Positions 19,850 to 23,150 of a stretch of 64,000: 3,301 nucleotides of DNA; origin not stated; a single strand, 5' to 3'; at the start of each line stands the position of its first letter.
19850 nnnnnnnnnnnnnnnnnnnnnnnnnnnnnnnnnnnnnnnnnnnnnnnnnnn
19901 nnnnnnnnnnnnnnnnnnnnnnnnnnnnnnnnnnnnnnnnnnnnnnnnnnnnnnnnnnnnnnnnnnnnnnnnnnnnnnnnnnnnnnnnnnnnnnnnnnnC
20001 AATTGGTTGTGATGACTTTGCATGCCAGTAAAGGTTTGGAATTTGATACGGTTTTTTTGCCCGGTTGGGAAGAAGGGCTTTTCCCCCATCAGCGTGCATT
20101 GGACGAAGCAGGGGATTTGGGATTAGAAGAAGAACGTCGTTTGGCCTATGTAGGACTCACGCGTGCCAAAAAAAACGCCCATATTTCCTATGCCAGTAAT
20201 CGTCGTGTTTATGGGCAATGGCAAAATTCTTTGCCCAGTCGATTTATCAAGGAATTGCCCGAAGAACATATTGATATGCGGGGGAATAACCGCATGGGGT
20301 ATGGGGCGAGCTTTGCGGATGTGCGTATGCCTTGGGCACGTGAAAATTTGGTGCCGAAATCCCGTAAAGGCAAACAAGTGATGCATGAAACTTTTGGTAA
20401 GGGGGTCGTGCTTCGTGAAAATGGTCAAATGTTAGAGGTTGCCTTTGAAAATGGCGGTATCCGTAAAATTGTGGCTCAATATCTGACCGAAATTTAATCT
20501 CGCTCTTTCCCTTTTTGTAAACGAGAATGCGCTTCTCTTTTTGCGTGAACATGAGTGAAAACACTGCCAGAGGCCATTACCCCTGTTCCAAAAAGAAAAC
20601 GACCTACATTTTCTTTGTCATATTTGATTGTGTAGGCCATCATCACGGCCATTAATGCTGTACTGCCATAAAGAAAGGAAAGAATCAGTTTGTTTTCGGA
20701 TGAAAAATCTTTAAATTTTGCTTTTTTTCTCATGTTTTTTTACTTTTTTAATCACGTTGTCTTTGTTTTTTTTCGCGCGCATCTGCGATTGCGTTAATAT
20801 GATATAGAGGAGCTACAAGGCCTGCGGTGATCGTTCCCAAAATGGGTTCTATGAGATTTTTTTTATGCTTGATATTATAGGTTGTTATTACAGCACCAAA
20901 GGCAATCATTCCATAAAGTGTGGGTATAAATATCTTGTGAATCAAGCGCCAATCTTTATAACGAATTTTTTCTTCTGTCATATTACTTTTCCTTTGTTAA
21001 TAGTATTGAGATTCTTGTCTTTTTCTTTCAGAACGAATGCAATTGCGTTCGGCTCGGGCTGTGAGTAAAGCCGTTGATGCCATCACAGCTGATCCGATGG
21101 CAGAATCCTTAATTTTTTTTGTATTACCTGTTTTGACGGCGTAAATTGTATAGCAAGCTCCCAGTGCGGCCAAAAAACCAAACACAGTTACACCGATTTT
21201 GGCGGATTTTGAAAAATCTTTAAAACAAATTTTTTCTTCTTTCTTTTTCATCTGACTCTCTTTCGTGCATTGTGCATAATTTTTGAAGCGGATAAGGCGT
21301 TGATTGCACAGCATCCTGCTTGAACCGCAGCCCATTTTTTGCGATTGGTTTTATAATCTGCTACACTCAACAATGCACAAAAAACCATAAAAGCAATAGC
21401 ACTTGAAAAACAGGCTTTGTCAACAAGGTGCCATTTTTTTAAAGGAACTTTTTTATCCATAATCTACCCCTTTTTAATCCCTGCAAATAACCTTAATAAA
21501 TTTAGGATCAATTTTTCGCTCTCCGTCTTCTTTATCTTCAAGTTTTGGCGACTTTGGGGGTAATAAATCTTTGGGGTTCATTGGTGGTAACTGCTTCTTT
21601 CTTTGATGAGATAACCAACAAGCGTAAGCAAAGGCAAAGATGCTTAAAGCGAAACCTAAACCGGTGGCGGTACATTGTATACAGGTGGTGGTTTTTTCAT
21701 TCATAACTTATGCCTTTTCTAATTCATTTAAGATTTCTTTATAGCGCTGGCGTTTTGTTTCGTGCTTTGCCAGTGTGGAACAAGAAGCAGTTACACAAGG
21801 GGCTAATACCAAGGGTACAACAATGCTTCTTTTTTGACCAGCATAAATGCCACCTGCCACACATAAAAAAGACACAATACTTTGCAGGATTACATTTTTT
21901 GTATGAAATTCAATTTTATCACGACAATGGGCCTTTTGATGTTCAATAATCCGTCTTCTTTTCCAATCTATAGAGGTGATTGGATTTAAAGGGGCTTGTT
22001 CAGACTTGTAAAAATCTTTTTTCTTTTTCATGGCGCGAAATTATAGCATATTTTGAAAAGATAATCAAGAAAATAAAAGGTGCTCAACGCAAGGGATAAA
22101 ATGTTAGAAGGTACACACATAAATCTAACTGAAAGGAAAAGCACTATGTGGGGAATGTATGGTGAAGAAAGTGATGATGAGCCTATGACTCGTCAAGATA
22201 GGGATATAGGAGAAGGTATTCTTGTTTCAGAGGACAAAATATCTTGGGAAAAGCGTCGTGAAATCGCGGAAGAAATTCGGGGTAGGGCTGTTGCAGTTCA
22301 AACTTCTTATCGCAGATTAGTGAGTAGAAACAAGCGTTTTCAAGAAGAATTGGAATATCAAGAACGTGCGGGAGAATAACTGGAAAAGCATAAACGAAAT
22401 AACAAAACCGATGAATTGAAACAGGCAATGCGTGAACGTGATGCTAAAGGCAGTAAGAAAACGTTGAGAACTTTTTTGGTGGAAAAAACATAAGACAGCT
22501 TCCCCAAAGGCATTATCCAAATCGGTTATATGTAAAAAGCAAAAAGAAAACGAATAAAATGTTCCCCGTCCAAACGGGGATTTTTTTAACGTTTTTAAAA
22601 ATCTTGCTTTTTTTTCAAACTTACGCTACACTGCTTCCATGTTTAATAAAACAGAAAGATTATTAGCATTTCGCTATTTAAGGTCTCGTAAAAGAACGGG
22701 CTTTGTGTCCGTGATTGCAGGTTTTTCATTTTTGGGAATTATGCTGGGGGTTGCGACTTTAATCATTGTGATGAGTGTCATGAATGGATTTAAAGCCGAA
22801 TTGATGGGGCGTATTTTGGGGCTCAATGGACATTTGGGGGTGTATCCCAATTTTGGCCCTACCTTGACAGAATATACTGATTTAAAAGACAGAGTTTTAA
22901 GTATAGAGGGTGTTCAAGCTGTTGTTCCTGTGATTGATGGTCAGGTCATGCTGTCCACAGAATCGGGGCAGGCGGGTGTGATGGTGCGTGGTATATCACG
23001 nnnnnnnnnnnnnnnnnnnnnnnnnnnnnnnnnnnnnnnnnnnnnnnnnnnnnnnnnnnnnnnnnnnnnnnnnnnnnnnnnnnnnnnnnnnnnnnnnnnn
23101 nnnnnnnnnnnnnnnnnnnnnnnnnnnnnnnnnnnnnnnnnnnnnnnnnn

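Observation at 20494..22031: Six-gene tandem array of tiny, mostly two-helix membrane proteins of unknown family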

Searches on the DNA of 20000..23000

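Call 36: search_rna_families(source=window, start=20000, end=23000, threshold=evalue, max_evalue=1)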
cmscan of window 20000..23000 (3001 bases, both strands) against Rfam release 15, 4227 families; matches with E-value up to 1: 2.
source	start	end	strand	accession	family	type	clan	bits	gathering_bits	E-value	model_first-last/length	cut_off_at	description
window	22510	22593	+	RF02075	STnc230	Gene; sRNA;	-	26.3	50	0.64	1-83/83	no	Enterobacterial sRNA STnc230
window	22546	22620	+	RF00122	GadY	Gene; sRNA;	-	22.8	45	0.17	1-114/114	no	GadY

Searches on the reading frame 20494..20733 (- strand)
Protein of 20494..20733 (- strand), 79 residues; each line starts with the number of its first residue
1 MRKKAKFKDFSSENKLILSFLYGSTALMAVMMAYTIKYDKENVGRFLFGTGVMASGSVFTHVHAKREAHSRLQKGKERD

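Call 3: search_protein_families(library=pfam, max_evalue=1, proteins=[window:20494-20733:-])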
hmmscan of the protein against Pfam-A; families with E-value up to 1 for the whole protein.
window:20494-20733:- (79 aa): 0 families

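Call 4: search_protein_families(library=ncbifam, max_evalue=1, proteins=[window:20494-20733:-])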
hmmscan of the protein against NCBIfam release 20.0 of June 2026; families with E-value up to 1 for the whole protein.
window:20494-20733:- (79 aa): 0 families

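Call 30: search_protein_families(library=pfam, alignment_id=A3, max_evalue=10)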
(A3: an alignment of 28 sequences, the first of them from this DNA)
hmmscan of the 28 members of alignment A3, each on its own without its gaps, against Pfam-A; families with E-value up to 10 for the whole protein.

A. member 1, seq(79 aa): 0 families

B. families by the number of members that match (of 28 scanned): 23 families
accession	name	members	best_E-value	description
PF12537.13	GPHR_N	1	0.0034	The Golgi pH Regulator (GPHR) Family N-terminal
PF05875.18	Ceramidase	1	0.029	Ceramidase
PF16935.10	Hol_Tox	1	0.031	Putative Holin-like Toxin (Hol-Tox)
PF10810.13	DUF2545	1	0.047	Protein of unknown function (DUF2545)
PF23997.1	DUF7315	1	0.059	Domain of unknown function (DUF7315)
PF03083.21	MtN3_slv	1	0.06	Sugar efflux transporter for intercellular exchange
PF15706.10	TMEM132_C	1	0.062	TMEM132 C-terminal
PF00892.27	EamA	1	0.064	EamA-like transporter family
PF19762.4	DUF6249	1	0.075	Domain of unknown function (DUF6249)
PF08552.16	Kei1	1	0.076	Inositolphosphorylceramide synthase subunit Kei1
PF06305.16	LapA_dom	1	0.081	Lipopolysaccharide assembly protein A domain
PF20176.3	DUF6541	1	0.088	Family of unknown function (DUF6541)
PF02405.21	MlaE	1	0.11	Permease MlaE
PF11297.13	DUF3098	1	0.13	Protein of unknown function (DUF3098)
PF13800.11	Sigma_reg_N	1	0.14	Sigma factor regulator N-terminal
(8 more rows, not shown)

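Call 31: search_protein_families(library=ncbifam, alignment_id=A3, max_evalue=10)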
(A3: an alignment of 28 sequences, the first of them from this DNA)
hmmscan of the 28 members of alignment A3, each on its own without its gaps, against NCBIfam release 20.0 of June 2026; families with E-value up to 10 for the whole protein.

A. member 1, seq(79 aa): 0 families

B. families by the number of members that match (of 28 scanned): 19 families
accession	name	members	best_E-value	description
NF050011.2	PFE_CTERM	2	0.0078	PFE-CTERM domain-containing protein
NF033632.1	SLATT_4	1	0.016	SLATT domain-containing protein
NF004869.0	PRK06224.1-6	1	0.019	citryl-CoA lyase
NF033158.1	Myrrcad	1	0.023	MyrrCad domain-containing protein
NF011212.0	PRK14619.1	1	0.029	NAD(P)H-dependent glycerol-3-phosphate dehydrogenase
NF033901.1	L_lactate_LldD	1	0.036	FMN-dependent L-lactate dehydrogenase LldD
TIGR01297.1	CDF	1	0.041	cation diffusion facilitator family transporter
NF012175.1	tet_MFS_L_K_45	1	0.05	Tet(L)/Tet(K)/Tet(45) family tetracycline efflux MFS transporter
NF049980.1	SfMCT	1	0.054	L-lactate MFS transporter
NF012184.0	tet_MFS_45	1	0.065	tetracycline efflux MFS transporter Tet(45)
NF045607.1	exo_Victor_syst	1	0.083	XrtV sorting system accessory protein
NF041589.1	PepG1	1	0.11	type I toxin-antitoxin system toxin PepG1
NF009245.0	PRK12599.1-4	1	0.12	cation:proton antiporter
NF033634.1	SLATT_1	1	0.12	SLATT domain-containing protein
NF007968.0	PRK10692.1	1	0.14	stress-induced protein YchH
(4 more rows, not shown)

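Call 32: find_homologous_proteins(query=A3, max_evalue=0.01)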
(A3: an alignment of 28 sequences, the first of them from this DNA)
Query A3 (28 sequences) (79 aa, profile of the alignment): 25 proteins with E <= 0.01 among 653 candidates.
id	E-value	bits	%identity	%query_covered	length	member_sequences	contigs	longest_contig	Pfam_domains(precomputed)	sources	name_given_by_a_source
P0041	5.8e-17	79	100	100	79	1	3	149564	-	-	-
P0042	4.8e-15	73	-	-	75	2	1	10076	-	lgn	-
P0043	9.1e-14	69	-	-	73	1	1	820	-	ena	-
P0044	1.2e-13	69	-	-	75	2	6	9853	-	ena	-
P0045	3.6e-13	67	-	-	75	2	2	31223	-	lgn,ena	-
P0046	4.8e-13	67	-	-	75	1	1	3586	-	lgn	-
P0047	1.7e-12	65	-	-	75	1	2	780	-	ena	-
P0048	4.6e-12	64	-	-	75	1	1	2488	-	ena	-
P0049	1.5e-11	62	-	-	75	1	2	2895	-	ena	-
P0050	4.1e-11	61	-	-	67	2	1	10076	-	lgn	-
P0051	4.6e-10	57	-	-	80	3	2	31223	-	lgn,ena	-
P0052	1.7e-9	55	-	-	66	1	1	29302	-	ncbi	-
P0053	1.8e-9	55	-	-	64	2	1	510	-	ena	-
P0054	3.2e-9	55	-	-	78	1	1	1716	-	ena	-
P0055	1.4e-8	53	-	-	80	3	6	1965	-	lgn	-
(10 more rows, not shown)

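Call 45: list_cluster_members(proteins=[window:20497-20733:-, window:20751-20981:-, window:21000-21251:-, window:21000-21335:-, window:21251-21460:-, window:21477-21704:-, window:21711-22031:-, window:22146-22376:+, window:22101-22376:+])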
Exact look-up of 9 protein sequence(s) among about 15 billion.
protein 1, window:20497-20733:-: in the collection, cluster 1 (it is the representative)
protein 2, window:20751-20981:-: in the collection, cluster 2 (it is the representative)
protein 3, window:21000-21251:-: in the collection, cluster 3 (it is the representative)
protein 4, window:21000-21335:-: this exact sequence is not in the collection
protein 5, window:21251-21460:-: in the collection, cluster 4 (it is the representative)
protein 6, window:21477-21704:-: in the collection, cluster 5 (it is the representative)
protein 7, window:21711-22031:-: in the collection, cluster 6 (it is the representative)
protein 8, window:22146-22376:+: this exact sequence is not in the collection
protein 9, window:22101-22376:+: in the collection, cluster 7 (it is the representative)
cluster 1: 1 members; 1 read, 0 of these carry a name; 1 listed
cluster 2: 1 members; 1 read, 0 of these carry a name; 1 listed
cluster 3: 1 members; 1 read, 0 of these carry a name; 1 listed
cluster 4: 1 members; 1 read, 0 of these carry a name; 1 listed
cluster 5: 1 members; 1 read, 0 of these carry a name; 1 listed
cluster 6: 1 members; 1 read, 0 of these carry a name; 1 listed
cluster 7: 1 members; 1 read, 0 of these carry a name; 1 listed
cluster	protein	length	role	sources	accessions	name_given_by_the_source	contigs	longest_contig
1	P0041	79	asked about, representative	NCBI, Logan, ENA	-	-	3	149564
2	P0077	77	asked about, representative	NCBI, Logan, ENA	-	-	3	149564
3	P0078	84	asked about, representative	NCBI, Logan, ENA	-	-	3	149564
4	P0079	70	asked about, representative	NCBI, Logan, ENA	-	-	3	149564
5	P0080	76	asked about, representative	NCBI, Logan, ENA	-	-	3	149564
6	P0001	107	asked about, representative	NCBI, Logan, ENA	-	-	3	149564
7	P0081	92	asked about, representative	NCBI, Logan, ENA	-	-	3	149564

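Call 56: search_protein_families(library=phrogs, alignment_id=A3, max_evalue=10)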
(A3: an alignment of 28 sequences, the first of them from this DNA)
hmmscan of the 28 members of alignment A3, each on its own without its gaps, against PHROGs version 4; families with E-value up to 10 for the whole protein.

A. member 1, seq(79 aa): 1 family
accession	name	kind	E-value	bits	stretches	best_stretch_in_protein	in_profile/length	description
phrog_9217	-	transcription regulation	0.11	13.7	1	3-48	29-74/111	transcriptional regulator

B. families by the number of members that match (of 28 scanned): 32 families (the first 25 are shown)
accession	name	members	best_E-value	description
phrog_11626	-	1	0.015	-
phrog_24226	-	1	0.025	-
phrog_12374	-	1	0.026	-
phrog_31180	-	1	0.026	-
phrog_12722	-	1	0.037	-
phrog_32851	-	1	0.048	-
phrog_30745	-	1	0.052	-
phrog_1880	-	1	0.062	PnuC-like nicotinamide mononucleotide transport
phrog_3671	-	1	0.08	-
phrog_38618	-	1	0.083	-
phrog_9217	-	1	0.11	transcriptional regulator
phrog_34702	-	1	0.11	-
phrog_21743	-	1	0.12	-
phrog_17286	-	1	0.14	-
phrog_526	-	1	0.14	holin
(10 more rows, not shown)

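Call 60: search_solved_structures(query=A3, max_evalue=10)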
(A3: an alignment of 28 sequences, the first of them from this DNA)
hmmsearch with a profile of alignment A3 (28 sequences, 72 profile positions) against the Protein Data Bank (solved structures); distinct sequences matched with E-value up to 10: 8.
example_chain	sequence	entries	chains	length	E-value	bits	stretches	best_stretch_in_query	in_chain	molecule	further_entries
6c26_5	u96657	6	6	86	0.34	14.4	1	20-66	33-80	Dolichyl-diphosphooligosaccharide--protein glycosyltransferase subunit OST5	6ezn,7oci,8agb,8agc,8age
6lo8_A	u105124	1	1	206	0.8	13.2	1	21-62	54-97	Mitochondrial import inner membrane translocase subunit TIM22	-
2kyv_A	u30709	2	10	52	1.3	12.5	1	6-29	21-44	Phospholamban | Cardiac phospholamban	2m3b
4lep_A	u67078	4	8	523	1.4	12.5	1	10-54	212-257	Proton:oligopeptide symporter POT family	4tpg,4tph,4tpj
6ji1_A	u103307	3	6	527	1.4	12.4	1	10-54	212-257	Proton:oligopeptide symporter POT family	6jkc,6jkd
8h2b_A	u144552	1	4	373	2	11.9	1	18-59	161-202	Alcohol dehydrogenase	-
7zou_A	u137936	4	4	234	6.8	10.2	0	23-66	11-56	Synechocystis halorhodopsin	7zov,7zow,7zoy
8qag_A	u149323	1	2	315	7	10.2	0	16-42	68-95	sc-CC-6-95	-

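Call 78: find_encoding_contigs(protein=P0081, flank=3000, max_places=4)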
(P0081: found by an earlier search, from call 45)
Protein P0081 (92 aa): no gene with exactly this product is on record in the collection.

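Call 79: predict_structure(alignment_id=A6)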
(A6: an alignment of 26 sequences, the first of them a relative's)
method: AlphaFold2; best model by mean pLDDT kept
length: 79 residues; sequences in the alignment: 26
mean_pLDDT: 70.9   pTM: 0.47
mean pLDDT of the five models: 70.9, 70.6, 66.6, 63.4, 59.9
residues with pLDDT >= 90: 0; 70-90: 42; 50-70: 35; < 50: 2
segments of 3 or more residues with pLDDT < 50: none
pLDDT, mean of each block of 10 residues (from residue 1): 64 77 82 76 66 69 72 60
secondary structure, 60 per line:
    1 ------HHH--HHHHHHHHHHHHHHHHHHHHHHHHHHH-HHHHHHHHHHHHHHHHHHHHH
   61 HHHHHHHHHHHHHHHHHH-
elements in order: H12-38 H40-78

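Call 85: search_protein_families(library=padloc, alignment_id=A3, max_evalue=10)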
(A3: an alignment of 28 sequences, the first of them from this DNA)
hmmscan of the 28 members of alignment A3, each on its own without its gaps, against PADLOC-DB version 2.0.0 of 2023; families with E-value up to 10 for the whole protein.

A. member 1, seq(79 aa): 0 families

B. families by the number of members that match (of 28 scanned): 3 families
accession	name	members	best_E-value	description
PDLC04969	PDC-S26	1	0.013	-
PDLC04028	PD-T4-2_B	1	0.039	-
PDLC00357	PtuB1|PtuB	1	0.041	Unknown function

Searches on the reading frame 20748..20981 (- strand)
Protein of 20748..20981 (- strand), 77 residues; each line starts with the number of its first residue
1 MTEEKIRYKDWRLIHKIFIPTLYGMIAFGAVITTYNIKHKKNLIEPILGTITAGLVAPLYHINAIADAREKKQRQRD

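Call 3: search_protein_families(library=pfam, max_evalue=1, proteins=[window:20748-20981:-])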
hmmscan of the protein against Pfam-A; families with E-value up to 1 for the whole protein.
window:20748-20981:- (77 aa): 1 family
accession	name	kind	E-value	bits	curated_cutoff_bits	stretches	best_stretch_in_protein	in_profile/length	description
PF20664.2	DUF6814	-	0.17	12.6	25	1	10-30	42-62/71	Family of unknown function (DUF6814)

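Call 4: search_protein_families(library=ncbifam, max_evalue=1, proteins=[window:20748-20981:-])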
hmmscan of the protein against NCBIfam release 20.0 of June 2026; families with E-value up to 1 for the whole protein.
window:20748-20981:- (77 aa): 0 families

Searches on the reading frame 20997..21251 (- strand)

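Call 3: search_protein_families(library=pfam, max_evalue=1, proteins=[window:20997-21251:-])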
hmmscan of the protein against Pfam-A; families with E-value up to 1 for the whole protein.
window:20997-21251:- (84 aa): 3 families
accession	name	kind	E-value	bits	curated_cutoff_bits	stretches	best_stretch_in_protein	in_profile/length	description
PF12537.13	GPHR_N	-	0.0034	17.9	22.1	1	19-56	14-51/68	The Golgi pH Regulator (GPHR) Family N-terminal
PF02405.21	MlaE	-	0.11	12.6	22.5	1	21-65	162-205/212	Permease MlaE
PF06212.17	GRIM-19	-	0.16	12.4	25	1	19-80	27-88/132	GRIM-19 protein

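Call 4: search_protein_families(library=ncbifam, max_evalue=1, proteins=[window:20997-21251:-])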
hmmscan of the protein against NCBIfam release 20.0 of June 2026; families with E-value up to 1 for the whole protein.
window:20997-21251:- (84 aa): 0 families

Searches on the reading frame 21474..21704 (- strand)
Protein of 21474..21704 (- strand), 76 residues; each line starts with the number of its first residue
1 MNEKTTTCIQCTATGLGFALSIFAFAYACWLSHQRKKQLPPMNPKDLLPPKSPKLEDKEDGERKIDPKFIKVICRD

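Call 3: search_protein_families(library=pfam, max_evalue=1, proteins=[window:21474-21704:-])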
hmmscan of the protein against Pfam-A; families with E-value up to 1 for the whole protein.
window:21474-21704:- (76 aa): 0 families

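Call 4: search_protein_families(library=ncbifam, max_evalue=1, proteins=[window:21474-21704:-])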
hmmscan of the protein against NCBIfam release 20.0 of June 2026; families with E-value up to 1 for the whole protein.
window:21474-21704:- (76 aa): 0 families

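Call 46: find_homologous_proteins(query=window:21477-21704:-, max_evalue=1)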
Query window:21477-21704:- (76 aa): 6 proteins with E <= 1 among 6 candidates.
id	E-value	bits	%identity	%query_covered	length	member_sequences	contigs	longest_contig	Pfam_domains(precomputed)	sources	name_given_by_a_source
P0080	2.4e-46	172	100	100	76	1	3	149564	-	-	-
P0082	3.3e-28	115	72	97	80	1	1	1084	-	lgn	-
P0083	7.5e-28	114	72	97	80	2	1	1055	-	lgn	-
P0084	3.1e-26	108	66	100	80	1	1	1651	-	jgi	-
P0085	2.2e-24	103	67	96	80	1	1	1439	-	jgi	-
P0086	1.5e-8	52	67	51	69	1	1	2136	-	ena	-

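Call 48: find_encoding_contigs(protein=P0084, flank=3000, max_places=2)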
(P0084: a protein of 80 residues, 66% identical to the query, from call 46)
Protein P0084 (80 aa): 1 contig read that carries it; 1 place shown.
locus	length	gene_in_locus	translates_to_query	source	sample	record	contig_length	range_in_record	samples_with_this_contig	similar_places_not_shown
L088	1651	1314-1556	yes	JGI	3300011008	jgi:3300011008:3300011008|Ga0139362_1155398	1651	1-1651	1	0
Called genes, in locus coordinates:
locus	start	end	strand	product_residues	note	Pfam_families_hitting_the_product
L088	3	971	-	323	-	?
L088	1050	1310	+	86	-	-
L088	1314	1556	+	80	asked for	-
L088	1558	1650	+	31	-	?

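Call 49: find_encoding_contigs(protein=P0086, flank=3000, max_places=2)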
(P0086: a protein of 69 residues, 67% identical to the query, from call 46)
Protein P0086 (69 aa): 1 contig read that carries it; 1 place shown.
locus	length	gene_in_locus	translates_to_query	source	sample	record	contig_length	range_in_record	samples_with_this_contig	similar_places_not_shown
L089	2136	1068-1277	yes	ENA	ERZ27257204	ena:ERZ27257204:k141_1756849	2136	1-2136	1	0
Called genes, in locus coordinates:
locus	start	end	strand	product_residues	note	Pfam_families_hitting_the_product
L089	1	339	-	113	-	?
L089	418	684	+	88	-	-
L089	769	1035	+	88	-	-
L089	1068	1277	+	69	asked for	-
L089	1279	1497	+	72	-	-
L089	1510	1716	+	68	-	-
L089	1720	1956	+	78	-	-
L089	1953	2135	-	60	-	?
